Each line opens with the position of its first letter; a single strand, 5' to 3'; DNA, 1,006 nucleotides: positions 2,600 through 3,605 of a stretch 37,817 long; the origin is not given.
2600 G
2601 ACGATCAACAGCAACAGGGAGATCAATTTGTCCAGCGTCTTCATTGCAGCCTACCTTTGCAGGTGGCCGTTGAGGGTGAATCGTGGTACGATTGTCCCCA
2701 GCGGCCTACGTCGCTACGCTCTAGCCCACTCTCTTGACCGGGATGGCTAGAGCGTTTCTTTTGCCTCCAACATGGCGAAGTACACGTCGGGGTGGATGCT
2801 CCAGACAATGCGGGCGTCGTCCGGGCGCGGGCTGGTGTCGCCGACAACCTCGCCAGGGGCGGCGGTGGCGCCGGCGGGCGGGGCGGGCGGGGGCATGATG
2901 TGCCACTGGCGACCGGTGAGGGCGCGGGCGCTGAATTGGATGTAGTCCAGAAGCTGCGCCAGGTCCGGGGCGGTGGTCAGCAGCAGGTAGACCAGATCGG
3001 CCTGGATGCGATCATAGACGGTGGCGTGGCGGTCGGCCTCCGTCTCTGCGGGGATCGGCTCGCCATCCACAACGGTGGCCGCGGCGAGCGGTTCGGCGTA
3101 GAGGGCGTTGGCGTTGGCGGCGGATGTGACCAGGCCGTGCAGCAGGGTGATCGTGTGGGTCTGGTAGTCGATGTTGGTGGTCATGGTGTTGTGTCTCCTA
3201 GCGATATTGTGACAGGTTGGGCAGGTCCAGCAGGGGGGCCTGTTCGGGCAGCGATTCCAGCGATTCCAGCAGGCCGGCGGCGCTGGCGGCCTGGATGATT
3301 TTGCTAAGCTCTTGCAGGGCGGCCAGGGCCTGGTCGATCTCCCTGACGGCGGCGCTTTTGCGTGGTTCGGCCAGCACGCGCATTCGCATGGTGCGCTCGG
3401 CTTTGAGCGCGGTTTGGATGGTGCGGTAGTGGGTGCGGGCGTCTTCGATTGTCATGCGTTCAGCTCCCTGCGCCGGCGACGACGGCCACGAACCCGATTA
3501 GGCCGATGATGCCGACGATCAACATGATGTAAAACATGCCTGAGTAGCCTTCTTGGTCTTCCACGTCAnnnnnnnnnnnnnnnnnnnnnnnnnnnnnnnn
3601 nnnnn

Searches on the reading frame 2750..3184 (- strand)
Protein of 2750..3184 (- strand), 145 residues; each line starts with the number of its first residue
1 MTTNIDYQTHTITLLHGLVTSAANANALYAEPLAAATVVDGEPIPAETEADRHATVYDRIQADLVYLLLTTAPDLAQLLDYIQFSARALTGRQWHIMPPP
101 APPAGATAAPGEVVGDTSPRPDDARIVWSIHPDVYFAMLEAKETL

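Call 8: search_protein_families(library=pfam, max_evalue=0.1, proteins=[window:2750-3184:-])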
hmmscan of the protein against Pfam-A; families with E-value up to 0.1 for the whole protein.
window:2750-3184:- (145 aa): 0 families

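Call 9: search_protein_families(library=phrogs, max_evalue=0.01, proteins=[window:2750-3184:-])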
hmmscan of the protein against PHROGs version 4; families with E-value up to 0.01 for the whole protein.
window:2750-3184:- (145 aa): 0 families

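Call 45: search_protein_families(library=padloc, max_evalue=0.01, proteins=[window:2750-3184:-])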
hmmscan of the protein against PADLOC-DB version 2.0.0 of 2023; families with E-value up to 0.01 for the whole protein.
window:2750-3184:- (145 aa): 0 families

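Call 46: search_protein_families(library=ncbifam, max_evalue=0.01, proteins=[window:2750-3184:-])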
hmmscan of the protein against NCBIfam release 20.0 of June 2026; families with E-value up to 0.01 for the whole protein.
window:2750-3184:- (145 aa): 0 families

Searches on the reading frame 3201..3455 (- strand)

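Call 8: search_protein_families(library=pfam, max_evalue=0.1, proteins=[window:3201-3455:-])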
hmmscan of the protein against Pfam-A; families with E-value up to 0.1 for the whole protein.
window:3201-3455:- (85 aa): 2 families
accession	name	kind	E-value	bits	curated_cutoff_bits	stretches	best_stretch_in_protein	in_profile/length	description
PF14912.11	THEG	-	0.016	16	27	1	15-44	6-35/58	Testicular haploid expressed repeat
PF15177.11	IL28A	-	0.052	13.9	27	1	15-60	59-104/157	Interleukin-28A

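Call 9: search_protein_families(library=phrogs, max_evalue=0.01, proteins=[window:3201-3455:-])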
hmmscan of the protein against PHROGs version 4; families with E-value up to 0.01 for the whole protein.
window:3201-3455:- (85 aa): 0 families
